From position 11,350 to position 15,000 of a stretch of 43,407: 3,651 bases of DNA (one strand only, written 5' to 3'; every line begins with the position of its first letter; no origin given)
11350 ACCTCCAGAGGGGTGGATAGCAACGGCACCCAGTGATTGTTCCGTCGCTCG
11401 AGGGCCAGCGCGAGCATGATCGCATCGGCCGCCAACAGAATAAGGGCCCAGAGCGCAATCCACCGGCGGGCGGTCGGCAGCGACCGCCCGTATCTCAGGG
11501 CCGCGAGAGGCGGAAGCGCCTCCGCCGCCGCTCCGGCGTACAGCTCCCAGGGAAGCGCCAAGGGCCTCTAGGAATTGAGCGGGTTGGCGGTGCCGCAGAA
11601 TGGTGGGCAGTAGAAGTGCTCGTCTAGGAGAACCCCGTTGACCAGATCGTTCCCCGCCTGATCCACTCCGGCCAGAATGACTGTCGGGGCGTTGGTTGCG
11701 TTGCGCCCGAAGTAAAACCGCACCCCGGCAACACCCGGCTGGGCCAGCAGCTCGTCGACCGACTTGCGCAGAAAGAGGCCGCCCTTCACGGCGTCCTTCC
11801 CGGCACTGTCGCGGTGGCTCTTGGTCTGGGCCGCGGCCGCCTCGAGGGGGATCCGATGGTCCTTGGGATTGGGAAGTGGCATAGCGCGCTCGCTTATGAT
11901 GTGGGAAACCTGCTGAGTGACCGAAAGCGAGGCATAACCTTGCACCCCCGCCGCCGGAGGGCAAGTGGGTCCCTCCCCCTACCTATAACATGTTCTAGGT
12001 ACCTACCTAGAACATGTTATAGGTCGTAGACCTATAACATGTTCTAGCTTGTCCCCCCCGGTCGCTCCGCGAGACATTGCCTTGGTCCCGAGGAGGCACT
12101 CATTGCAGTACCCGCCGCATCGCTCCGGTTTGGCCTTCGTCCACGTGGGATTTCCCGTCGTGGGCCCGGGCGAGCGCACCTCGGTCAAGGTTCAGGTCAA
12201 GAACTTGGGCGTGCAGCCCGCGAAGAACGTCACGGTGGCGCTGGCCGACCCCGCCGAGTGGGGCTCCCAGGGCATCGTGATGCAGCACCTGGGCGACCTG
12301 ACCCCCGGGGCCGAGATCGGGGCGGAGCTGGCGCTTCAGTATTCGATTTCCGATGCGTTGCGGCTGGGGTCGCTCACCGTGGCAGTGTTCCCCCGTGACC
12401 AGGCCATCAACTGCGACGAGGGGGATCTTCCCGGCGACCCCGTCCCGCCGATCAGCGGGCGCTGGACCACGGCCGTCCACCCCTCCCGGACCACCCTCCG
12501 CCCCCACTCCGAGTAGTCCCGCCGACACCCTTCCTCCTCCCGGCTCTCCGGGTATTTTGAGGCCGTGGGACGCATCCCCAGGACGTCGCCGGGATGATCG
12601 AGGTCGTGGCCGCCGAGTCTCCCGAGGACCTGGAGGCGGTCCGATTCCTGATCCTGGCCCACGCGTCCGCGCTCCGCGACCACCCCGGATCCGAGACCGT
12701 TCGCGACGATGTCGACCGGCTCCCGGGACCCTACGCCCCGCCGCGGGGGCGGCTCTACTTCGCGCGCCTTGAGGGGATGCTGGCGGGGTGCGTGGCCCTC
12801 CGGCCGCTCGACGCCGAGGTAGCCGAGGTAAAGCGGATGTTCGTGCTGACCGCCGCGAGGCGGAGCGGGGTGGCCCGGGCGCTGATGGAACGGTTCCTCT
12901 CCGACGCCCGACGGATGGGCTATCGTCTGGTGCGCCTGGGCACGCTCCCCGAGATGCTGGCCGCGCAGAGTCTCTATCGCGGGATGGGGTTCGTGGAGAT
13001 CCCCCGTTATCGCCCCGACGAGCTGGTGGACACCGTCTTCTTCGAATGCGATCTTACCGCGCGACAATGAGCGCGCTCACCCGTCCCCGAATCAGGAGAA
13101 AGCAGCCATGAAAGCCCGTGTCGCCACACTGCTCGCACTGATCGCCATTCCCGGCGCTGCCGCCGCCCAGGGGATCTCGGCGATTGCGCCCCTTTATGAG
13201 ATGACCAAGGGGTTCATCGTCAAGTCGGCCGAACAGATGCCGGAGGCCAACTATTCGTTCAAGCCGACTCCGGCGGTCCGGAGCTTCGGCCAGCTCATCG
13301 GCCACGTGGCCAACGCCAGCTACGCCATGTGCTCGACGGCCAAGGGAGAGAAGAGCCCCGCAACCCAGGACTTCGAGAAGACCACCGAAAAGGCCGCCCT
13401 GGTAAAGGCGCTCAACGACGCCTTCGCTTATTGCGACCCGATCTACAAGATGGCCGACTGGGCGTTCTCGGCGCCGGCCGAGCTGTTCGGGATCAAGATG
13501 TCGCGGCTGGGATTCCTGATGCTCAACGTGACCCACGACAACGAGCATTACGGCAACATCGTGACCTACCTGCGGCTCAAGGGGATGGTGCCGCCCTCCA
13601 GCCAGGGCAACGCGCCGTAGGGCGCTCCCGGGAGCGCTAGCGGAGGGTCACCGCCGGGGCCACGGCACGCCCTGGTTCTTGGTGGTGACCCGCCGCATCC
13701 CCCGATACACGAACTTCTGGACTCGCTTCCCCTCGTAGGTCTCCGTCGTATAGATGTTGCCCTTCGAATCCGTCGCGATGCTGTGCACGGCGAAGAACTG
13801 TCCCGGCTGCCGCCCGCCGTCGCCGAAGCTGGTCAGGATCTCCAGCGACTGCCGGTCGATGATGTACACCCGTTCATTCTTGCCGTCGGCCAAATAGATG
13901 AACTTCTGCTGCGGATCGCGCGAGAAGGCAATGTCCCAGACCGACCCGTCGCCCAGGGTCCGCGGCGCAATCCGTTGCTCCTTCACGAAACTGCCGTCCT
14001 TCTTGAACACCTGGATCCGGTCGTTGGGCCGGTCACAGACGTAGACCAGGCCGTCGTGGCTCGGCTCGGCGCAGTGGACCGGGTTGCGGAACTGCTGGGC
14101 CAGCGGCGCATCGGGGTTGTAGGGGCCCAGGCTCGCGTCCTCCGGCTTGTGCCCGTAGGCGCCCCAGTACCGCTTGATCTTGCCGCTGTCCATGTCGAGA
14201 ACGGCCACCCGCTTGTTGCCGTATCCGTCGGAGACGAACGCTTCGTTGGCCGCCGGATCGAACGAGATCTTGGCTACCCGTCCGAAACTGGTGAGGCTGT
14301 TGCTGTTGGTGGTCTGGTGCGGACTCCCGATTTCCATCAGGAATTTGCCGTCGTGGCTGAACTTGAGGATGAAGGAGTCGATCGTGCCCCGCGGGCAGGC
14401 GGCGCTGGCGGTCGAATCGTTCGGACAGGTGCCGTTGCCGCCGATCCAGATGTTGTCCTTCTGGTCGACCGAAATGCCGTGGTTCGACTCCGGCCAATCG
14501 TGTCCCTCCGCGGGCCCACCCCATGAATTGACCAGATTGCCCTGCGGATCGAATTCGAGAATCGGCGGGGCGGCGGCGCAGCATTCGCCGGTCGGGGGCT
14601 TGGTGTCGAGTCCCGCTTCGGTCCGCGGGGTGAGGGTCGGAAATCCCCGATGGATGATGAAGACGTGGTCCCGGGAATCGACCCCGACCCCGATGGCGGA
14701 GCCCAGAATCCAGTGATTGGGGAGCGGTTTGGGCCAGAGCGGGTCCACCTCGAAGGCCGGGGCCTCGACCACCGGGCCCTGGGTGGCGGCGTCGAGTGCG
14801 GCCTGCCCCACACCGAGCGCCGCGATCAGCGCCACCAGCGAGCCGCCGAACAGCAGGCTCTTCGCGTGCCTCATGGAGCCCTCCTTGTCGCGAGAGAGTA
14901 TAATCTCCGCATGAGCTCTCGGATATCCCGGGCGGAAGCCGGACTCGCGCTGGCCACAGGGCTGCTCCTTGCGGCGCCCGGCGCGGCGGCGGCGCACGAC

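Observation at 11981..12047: Triple 20-bp AT-rich element in alternating orientation upstream of a two-component operon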

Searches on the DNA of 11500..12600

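Call 39: search_rna_families(source=window, start=11500, end=12600, threshold=evalue, max_evalue=1)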
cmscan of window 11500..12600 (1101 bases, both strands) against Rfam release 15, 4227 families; matches with E-value up to 1: 7.
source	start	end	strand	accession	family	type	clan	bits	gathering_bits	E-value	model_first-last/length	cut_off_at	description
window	11978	12030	-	RF03754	mir-3116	Gene; miRNA;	-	30.7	65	0.00033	1-68/68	no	mir-3116 microRNA precursor family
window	11980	12028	+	RF03754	mir-3116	Gene; miRNA;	-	28.8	65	0.0012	1-68/68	no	mir-3116 microRNA precursor family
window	11977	12026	-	RF03618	mir-5592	Gene; miRNA;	-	26.2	82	0.046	1-66/66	no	mir-5592 microRNA precursor family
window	11981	12024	-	RF04262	MIR1319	Gene; miRNA;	-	24.9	116.6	0.065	31-91/119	no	MIR1319 microRNA precursor family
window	11981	12024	+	RF04262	MIR1319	Gene; miRNA;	-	24.8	116.6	0.067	31-91/119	no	MIR1319 microRNA precursor family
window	11911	12080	-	RF02951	DABA-DC-AT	Cis-reg;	-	18.9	56.1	0.091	1-149/149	no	DABA-DC-AT RNA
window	11978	12027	+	RF03667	MIR1031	Gene; miRNA;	-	15.2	100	0.99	1-183/183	no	MIR1031 microRNA precursor family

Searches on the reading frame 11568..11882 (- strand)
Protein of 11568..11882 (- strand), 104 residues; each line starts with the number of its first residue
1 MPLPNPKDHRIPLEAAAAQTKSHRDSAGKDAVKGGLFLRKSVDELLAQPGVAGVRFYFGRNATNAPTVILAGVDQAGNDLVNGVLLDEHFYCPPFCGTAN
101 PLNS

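Call 9: search_protein_families(library=pfam, max_evalue=0.01, proteins=[window:11568-11882:-])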
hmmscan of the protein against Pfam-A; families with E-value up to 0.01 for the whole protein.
window:11568-11882:- (104 aa): 0 families

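Call 18: find_homologous_proteins(query=window:11568-11882:-)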
Query window:11568-11882:- (104 aa): 17 proteins with E <= 0.001 among 25 candidates.
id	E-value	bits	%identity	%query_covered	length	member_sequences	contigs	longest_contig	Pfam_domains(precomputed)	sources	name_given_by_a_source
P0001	3.4e-64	232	100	100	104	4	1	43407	-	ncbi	-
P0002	3.1e-51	190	83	100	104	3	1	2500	-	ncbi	-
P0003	3.2e-33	132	63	100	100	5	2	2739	-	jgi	jgi:hypothetical protein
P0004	3.4e-33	132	63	100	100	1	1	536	-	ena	-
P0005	4.2e-33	132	64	100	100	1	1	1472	-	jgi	jgi:hypothetical protein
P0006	9.7e-33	131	60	100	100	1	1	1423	-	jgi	jgi:hypothetical protein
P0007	4.4e-32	129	61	100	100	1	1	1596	-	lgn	-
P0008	8.3e-32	128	60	100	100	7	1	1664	-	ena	-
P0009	8.7e-32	128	59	100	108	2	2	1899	-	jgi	jgi:hypothetical protein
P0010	1.7e-31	127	58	100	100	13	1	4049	-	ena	-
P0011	2.1e-31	126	63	100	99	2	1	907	-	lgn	-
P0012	6.7e-31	125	62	100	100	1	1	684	-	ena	-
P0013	6.9e-31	125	61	100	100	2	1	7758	-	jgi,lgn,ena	-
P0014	1.2e-30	124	62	100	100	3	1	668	-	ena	-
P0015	6.8e-30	122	56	100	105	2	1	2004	-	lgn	-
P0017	9.1e-29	118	58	100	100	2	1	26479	-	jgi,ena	-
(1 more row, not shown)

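Call 19: find_encoding_contigs(protein=P0017, flank=6000, max_places=3)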
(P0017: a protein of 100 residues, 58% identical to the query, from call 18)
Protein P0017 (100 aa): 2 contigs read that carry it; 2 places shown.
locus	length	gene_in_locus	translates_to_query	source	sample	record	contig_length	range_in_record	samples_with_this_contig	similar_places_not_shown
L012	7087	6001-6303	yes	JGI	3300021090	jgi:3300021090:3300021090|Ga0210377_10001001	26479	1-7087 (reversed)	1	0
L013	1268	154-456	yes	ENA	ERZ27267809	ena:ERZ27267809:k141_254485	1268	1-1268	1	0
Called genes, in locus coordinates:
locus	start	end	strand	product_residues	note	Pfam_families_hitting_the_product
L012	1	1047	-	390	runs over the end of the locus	PF00155:Aminotran_1_2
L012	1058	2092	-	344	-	PF08450:SGL (faint), PF24684:Vgb_lyase (faint), PF06739:SBBP (faint), PF17170:DUF5128 (faint), PF01436:NHL (weak)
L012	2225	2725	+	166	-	PF00111:Fer2, PF01799:Fer2_2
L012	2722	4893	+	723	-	PF20256:MoCoBD_2, PF02738:MoCoBD_1, PF20256:MoCoBD_2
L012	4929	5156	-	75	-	PF00583:Acetyltransf_1, PF13508:Acetyltransf_7, PF13673:Acetyltransf_10 (weak)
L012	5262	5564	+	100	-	-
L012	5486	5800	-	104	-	-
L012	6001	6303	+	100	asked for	-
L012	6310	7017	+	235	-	-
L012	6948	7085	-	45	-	?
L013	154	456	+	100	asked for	-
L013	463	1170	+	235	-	-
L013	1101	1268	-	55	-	?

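Call 20: find_encoding_contigs(protein=P0013, flank=6000, max_places=3)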
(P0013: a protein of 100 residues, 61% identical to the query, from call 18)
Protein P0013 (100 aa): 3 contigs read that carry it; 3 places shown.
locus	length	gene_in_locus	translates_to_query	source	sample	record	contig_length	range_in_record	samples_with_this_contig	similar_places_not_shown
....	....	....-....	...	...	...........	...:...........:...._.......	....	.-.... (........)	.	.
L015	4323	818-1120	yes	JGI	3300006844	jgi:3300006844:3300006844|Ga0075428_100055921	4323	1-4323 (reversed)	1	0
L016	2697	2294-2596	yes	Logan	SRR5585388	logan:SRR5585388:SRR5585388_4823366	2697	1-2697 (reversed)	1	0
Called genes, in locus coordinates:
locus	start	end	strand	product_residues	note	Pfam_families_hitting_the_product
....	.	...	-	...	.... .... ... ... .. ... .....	-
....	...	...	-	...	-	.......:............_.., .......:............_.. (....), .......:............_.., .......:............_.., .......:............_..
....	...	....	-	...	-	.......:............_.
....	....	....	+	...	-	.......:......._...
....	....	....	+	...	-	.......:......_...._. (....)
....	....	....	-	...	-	-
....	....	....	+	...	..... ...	-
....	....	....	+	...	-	?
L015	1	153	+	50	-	?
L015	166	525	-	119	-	-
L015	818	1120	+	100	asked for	-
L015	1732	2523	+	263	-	PF07730:HisKA_3 (weak), PF02518:HATPase_c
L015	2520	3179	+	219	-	PF00072:Response_reg, PF08281:Sigma70_r4_2 (weak), PF00196:GerE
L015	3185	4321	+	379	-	?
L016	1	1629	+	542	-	?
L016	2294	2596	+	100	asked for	-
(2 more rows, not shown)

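Call 21: find_encoding_contigs(protein=P0010, flank=5000, max_places=3)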
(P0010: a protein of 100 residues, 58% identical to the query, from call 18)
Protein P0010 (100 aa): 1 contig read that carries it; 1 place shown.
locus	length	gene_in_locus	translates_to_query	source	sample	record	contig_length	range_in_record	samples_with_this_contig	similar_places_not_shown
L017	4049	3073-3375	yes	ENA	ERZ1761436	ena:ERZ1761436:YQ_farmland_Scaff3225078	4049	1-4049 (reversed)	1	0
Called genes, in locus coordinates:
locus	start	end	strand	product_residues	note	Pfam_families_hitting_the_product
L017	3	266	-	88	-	?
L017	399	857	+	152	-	PF00111:Fer2, PF01799:Fer2_2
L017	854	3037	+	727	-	PF20256:MoCoBD_2, PF02738:MoCoBD_1, PF20256:MoCoBD_2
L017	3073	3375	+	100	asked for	-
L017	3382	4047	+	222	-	?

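Call 22: find_encoding_contigs(protein=P0002, flank=5000, max_places=3)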
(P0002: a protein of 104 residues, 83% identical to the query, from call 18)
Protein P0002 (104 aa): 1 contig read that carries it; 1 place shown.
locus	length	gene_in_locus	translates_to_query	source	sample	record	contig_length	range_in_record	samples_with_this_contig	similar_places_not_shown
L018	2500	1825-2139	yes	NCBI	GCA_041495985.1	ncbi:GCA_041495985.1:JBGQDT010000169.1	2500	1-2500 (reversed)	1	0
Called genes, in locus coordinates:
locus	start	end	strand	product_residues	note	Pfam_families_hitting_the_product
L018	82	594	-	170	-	PF05163:DinB, PF12867:DinB_2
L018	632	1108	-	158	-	PF00583:Acetyltransf_1, PF13508:Acetyltransf_7, PF13673:Acetyltransf_10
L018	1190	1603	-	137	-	PF10633:NPCBM_assoc (weak)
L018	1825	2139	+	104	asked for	-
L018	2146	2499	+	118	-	?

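Call 24: find_encoding_contigs(protein=P0003, flank=3000, max_places=3)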
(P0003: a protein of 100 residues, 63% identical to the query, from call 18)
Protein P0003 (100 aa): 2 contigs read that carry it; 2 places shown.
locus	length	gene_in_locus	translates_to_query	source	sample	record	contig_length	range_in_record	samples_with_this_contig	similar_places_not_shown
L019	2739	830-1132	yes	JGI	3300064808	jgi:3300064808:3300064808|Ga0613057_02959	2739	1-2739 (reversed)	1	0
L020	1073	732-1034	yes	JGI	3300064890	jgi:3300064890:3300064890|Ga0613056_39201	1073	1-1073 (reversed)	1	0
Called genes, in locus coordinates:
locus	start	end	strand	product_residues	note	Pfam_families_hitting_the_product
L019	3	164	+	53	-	?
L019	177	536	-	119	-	-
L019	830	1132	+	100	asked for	-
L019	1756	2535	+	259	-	PF07730:HisKA_3 (weak), PF02518:HATPase_c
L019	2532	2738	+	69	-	?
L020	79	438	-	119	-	-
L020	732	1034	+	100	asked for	-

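Call 25: find_encoding_contigs(protein=P0009, flank=3000, max_places=3)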
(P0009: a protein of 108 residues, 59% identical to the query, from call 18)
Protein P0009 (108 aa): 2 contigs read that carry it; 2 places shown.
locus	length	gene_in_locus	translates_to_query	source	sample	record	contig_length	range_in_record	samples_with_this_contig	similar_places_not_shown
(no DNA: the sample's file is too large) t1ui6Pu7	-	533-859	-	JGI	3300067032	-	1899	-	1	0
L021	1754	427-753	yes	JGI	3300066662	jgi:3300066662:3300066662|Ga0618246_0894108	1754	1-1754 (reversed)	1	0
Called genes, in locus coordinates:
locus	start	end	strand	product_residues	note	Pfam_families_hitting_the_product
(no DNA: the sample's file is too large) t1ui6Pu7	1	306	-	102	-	?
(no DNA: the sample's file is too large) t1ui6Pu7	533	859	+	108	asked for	-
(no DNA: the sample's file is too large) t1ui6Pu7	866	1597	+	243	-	-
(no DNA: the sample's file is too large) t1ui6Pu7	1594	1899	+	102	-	?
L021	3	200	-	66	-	?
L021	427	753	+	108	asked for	-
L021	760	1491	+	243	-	-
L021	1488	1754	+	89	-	?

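Call 26: find_encoding_contigs(protein=P0015, flank=3000, max_places=3)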
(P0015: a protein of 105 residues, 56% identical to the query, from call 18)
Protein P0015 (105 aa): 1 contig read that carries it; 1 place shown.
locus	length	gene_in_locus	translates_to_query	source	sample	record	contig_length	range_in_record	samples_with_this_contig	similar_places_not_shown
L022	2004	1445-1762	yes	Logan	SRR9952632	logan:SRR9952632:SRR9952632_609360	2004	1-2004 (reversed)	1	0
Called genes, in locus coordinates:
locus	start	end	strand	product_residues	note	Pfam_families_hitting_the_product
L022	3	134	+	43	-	?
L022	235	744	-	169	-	PF05163:DinB, PF12867:DinB_2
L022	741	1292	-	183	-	PF00583:Acetyltransf_1, PF13673:Acetyltransf_10, PF12568:PanZ, PF13508:Acetyltransf_7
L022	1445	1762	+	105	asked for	-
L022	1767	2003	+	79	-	?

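Call 27: find_encoding_contigs(protein=P0008, flank=3000, max_places=3)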
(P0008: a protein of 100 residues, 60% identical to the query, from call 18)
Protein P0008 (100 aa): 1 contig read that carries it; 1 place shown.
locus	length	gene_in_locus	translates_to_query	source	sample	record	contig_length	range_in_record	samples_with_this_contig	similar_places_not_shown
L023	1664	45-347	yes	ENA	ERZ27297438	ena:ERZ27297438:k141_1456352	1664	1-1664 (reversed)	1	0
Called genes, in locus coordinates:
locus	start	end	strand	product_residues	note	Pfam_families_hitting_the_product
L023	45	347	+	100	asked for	-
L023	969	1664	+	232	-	?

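Call 53: search_protein_families(library=ncbifam, max_evalue=0.01, proteins=[window:11568-11882:-])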
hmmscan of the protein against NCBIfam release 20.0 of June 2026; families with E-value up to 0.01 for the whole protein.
window:11568-11882:- (104 aa): 0 families

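Call 56: predict_structure(alignment_id=A2)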
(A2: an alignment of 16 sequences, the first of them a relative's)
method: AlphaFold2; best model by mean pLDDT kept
length: 104 residues; sequences in the alignment: 16
mean_pLDDT: 59.1   pTM: 0.40
mean pLDDT of the five models: 59.1, 58.5, 57.8, 55.7, 54.1
residues with pLDDT >= 90: 0; 70-90: 41; 50-70: 22; < 50: 41
segments of 3 or more residues with pLDDT < 50: 1-11, 27-36, 86-104
pLDDT, mean of each block of 10 residues (from residue 1): 40 55 51 51 79 79 75 80 51 39 34
secondary structure, 60 per line:
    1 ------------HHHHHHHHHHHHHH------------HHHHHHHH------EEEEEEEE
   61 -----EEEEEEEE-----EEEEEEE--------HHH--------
elements in order: H13-26 H39-46 E53-60 E66-73 E79-85

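Call 64: find_encoding_contigs(protein=P0007, flank=2000, max_places=2)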
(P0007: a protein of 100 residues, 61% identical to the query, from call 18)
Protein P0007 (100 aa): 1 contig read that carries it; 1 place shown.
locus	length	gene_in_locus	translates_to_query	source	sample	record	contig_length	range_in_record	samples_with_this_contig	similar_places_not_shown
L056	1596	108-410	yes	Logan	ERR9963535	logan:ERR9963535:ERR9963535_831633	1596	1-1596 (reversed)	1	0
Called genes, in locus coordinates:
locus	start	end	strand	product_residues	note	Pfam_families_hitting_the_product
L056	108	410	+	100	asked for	-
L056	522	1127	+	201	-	-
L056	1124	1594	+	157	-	?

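Call 65: find_encoding_contigs(protein=P0006, flank=2000, max_places=2)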
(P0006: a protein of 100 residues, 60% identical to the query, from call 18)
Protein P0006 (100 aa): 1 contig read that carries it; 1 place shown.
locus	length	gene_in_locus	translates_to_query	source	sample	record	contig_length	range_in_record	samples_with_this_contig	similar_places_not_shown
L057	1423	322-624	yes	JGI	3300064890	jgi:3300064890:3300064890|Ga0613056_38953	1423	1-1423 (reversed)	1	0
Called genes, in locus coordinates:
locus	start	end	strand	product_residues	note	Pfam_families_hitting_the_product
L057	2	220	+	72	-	?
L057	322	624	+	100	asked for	-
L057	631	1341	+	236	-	-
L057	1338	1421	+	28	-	?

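Call 66: find_encoding_contigs(protein=P0005, flank=2000, max_places=2)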
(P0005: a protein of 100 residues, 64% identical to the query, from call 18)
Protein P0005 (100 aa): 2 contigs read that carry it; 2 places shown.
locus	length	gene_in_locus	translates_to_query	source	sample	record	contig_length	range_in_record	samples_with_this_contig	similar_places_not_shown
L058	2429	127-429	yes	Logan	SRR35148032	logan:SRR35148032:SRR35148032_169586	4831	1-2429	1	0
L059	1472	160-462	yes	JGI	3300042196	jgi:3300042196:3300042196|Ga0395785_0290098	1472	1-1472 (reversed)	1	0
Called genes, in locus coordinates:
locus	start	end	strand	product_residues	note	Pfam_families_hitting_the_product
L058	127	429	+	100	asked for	-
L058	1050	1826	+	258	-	PF07730:HisKA_3 (weak), PF02518:HATPase_c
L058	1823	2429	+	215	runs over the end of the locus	PF00072:Response_reg, PF00196:GerE, PF08281:Sigma70_r4_2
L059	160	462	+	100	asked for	-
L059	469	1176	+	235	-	-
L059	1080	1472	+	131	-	?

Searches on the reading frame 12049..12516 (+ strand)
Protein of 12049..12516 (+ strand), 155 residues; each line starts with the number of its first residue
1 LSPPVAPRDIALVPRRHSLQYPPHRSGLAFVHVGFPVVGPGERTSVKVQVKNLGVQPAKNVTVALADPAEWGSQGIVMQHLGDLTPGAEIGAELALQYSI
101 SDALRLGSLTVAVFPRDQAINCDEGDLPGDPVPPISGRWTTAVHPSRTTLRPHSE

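Call 9: search_protein_families(library=pfam, max_evalue=0.01, proteins=[window:12049-12516:+])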
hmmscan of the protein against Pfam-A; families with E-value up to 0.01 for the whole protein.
window:12049-12516:+ (155 aa): 1 family
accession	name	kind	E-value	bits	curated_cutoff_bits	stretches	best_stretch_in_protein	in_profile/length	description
PF10633.15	NPCBM_assoc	-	1.6e-06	28.6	24.4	1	40-97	3-59/78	NPCBM-associated, NEW3 domain of alpha-galactosidase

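Call 53: search_protein_families(library=ncbifam, max_evalue=0.01, proteins=[window:12049-12516:+])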
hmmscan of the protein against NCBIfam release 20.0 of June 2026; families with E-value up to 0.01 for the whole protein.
window:12049-12516:+ (155 aa): 0 families

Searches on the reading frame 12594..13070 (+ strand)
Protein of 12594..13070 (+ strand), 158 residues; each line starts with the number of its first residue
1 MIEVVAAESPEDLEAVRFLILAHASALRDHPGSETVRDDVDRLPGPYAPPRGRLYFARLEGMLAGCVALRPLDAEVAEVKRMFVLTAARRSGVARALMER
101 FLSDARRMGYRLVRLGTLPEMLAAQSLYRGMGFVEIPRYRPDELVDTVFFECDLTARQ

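Call 9: search_protein_families(library=pfam, max_evalue=0.01, proteins=[window:12594-13070:+])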
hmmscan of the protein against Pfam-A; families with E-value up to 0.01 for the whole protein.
window:12594-13070:+ (158 aa): 5 families
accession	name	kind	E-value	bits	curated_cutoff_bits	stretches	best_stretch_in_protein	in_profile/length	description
PF00583.31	Acetyltransf_1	-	2.2e-14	54.1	20.7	1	49-133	30-116/116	Acetyltransferase (GNAT) family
PF13508.13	Acetyltransf_7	-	5.5e-13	49.5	27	1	51-135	2-84/84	Acetyltransferase (GNAT) domain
PF13673.13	Acetyltransf_10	-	5.8e-08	33.2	23.6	1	54-136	33-110/128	Acetyltransferase (GNAT) domain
PF14542.12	Acetyltransf_CG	-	0.00037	21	30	1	61-113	9-61/80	GCN5-related N-acetyl-transferase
PF13527.13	Acetyltransf_9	-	0.005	17.3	25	0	76-133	72-124/127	Acetyltransferase (GNAT) domain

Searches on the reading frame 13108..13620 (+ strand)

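Call 9: search_protein_families(library=pfam, max_evalue=0.01, proteins=[window:13108-13620:+])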
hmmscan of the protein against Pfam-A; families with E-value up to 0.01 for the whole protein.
window:13108-13620:+ (170 aa): 2 families
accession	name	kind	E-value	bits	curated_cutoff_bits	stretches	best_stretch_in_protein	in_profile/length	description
PF12867.12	DinB_2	-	3.3e-10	40.9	24.8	1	40-149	12-126/128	DinB superfamily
PF05163.17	DinB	-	1.7e-09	38.3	23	1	37-164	19-151/165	DinB family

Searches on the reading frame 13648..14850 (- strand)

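Call 9: search_protein_families(library=pfam, max_evalue=0.01, proteins=[window:13648-14850:-])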
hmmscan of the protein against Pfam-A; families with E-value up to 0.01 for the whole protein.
window:13648-14850:- (400 aa): 3 families
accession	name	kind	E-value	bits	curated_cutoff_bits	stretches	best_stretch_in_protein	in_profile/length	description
PF01436.27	NHL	-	6.5e-12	45.3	20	0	266-282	12-28/28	NHL repeat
PF06739.17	SBBP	-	0.00013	22.3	20.5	0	356-369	16-29/38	Beta-propeller repeat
PF07494.17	Reg_prop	-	0.0011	19.4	20.4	0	125-140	9-24/24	Two component regulator propeller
